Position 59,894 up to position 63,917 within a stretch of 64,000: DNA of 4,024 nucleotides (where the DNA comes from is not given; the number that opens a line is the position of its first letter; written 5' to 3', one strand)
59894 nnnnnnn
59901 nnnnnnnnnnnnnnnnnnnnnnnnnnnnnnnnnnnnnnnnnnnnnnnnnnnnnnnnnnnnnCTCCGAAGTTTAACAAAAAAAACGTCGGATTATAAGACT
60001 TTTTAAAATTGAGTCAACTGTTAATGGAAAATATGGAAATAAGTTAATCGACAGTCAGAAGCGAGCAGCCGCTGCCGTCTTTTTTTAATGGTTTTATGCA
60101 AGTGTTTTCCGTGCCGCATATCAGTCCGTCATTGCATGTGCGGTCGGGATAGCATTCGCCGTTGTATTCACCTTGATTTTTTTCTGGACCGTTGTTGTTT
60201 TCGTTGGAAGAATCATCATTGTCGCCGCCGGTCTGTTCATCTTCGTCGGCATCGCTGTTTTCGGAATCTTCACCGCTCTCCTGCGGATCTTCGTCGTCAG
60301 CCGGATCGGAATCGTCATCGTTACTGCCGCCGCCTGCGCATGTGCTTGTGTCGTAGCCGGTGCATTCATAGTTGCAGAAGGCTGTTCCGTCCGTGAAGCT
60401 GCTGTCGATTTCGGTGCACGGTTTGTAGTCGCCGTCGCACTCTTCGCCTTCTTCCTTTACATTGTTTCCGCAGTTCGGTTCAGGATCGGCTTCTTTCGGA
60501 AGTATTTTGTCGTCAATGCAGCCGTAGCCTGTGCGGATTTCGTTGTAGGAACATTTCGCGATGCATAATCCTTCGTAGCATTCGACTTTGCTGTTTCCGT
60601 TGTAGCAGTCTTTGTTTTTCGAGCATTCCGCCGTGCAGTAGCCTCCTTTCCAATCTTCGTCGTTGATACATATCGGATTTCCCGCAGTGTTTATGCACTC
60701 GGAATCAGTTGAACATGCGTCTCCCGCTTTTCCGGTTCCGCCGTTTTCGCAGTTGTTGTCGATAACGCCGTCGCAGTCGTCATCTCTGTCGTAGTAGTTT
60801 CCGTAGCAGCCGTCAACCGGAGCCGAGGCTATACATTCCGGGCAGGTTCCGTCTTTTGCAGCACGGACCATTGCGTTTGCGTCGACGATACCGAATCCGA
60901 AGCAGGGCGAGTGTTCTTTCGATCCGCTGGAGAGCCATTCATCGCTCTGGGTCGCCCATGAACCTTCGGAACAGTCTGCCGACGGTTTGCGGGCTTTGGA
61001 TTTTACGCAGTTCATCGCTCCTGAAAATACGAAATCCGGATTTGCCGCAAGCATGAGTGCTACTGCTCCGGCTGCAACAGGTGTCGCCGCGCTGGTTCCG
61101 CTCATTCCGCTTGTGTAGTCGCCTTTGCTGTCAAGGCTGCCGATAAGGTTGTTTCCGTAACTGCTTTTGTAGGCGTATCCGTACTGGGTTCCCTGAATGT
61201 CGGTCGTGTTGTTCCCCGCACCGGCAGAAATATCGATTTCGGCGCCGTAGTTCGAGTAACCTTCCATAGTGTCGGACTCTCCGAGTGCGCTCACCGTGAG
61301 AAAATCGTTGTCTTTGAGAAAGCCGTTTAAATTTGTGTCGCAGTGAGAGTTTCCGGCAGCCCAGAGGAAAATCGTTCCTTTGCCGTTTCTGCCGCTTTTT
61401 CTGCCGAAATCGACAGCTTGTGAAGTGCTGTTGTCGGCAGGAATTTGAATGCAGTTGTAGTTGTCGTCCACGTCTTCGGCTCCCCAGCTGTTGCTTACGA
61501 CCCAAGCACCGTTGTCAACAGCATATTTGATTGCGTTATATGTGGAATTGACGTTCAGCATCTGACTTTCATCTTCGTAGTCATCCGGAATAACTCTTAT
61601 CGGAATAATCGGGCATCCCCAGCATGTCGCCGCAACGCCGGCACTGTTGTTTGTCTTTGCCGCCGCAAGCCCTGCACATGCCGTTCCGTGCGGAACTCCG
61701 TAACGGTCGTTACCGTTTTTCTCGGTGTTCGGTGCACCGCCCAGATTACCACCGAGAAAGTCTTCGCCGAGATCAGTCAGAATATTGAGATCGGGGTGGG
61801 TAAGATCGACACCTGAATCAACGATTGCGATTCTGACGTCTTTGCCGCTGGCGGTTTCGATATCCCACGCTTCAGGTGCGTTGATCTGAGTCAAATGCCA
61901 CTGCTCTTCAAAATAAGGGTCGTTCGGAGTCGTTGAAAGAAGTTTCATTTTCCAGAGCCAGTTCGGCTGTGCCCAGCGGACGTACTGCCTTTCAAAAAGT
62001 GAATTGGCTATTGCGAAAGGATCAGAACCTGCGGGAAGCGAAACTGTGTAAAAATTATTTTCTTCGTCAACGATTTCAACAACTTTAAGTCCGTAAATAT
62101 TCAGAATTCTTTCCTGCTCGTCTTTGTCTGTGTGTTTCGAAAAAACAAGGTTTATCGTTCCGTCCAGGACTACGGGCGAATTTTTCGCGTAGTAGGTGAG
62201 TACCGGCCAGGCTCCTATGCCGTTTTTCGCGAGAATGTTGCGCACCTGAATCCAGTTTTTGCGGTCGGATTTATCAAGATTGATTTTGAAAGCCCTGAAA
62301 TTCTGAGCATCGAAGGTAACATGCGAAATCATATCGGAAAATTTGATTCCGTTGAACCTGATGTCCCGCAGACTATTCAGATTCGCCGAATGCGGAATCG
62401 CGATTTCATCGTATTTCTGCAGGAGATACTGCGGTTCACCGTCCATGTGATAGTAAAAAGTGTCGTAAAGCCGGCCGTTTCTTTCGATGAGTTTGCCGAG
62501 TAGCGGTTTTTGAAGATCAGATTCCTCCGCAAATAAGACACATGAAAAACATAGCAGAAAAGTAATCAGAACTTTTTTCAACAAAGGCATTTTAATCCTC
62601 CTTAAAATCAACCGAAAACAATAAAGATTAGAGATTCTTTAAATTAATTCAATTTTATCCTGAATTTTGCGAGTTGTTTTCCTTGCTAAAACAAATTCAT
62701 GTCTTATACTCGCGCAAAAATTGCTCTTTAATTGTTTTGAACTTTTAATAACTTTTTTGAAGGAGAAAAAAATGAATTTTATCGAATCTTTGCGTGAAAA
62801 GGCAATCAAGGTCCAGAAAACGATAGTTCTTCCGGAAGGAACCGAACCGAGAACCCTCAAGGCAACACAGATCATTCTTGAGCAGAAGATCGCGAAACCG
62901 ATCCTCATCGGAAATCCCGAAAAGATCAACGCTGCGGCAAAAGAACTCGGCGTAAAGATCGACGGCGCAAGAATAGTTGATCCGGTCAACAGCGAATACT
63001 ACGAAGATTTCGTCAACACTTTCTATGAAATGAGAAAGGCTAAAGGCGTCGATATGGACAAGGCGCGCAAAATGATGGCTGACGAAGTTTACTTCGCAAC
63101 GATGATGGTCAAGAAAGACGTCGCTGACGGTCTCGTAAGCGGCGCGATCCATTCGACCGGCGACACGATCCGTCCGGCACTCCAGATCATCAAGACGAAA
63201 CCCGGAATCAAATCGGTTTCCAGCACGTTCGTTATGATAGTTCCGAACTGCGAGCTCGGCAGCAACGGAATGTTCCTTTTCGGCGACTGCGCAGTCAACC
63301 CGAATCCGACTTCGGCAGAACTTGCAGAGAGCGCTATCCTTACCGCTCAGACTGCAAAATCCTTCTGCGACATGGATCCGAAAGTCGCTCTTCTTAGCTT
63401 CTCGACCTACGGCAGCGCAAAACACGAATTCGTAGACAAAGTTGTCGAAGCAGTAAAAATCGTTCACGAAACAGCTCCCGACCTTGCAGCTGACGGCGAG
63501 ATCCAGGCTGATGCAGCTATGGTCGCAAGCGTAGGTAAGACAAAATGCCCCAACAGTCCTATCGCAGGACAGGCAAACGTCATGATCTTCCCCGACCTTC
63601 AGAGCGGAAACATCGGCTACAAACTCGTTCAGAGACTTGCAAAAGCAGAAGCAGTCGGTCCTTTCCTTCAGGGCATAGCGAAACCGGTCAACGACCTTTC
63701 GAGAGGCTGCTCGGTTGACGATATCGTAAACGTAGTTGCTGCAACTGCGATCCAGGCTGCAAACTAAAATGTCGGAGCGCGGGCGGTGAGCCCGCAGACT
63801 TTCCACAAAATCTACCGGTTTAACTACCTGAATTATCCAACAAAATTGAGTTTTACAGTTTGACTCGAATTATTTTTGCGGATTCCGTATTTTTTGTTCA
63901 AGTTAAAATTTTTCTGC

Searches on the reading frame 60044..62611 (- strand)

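Call 26: search_protein_families(library=pfam, proteins=[window:60044-62611:-], max_evalue=0.001)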
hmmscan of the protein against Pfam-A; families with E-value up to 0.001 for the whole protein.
window:60044-62611:- (855 aa): 1 family
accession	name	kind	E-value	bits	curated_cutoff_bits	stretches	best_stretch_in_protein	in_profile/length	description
PF00082.27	Peptidase_S8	-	1e-36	127.2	21.8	1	256-529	1-260/288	Subtilase family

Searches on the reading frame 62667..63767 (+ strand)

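Call 26: search_protein_families(library=pfam, proteins=[window:62667-63767:+], max_evalue=0.001)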
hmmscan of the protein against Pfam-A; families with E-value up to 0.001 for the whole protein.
window:62667-63767:+ (366 aa): 1 family
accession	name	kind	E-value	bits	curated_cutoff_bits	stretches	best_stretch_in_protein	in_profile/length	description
PF01515.24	PTA_PTB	-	8.5e-131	436.5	24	1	38-361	2-319/319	Phosphate acetyl/butaryl transferase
